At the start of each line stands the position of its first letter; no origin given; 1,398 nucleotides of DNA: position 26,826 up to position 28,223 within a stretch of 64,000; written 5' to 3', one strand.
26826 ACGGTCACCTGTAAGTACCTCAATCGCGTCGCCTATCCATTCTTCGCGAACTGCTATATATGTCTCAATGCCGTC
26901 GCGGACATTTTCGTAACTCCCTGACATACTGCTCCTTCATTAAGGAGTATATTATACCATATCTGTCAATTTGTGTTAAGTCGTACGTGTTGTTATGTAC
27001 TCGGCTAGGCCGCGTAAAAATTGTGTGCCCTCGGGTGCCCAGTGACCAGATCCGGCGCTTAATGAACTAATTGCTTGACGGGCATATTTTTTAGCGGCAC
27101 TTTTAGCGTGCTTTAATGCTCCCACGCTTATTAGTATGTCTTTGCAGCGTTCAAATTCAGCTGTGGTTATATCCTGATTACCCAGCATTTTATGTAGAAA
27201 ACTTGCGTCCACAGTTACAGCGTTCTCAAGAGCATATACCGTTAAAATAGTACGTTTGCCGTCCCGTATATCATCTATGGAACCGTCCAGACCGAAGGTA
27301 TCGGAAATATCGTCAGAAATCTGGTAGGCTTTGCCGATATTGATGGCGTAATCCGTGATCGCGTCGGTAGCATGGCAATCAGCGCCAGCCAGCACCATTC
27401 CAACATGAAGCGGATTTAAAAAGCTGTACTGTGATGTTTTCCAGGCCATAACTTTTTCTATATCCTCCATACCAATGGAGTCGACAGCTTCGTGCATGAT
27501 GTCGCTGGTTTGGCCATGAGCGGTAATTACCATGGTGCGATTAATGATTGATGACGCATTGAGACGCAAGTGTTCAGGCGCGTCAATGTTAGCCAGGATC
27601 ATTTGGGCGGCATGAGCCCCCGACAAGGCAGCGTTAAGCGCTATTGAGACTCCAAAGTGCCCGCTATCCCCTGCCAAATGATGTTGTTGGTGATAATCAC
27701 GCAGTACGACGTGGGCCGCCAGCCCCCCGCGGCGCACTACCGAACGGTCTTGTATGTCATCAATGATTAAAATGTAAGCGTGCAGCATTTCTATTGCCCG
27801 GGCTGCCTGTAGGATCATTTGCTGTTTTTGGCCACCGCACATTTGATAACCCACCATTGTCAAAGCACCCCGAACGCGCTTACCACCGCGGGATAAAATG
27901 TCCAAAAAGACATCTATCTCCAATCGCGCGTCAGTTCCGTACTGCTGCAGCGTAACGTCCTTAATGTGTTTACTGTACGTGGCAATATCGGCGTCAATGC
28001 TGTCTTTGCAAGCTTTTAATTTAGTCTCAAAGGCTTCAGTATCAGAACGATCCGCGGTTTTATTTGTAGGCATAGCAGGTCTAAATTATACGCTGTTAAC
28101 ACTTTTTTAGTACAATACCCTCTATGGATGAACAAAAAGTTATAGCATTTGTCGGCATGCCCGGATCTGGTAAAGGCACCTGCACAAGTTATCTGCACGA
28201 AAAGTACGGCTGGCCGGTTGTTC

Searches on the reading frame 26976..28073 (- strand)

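Call 18: search_protein_families(library=pfam, proteins=[window:26976-28073:-], max_evalue=0.001)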
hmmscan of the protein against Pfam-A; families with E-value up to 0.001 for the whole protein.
window:26976-28073:- (365 aa): 1 family
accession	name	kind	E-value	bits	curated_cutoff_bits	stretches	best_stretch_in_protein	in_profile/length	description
PF00348.22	polyprenyl_synt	-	1.4e-43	149.4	27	1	57-312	9-249/251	Polyprenyl synthetase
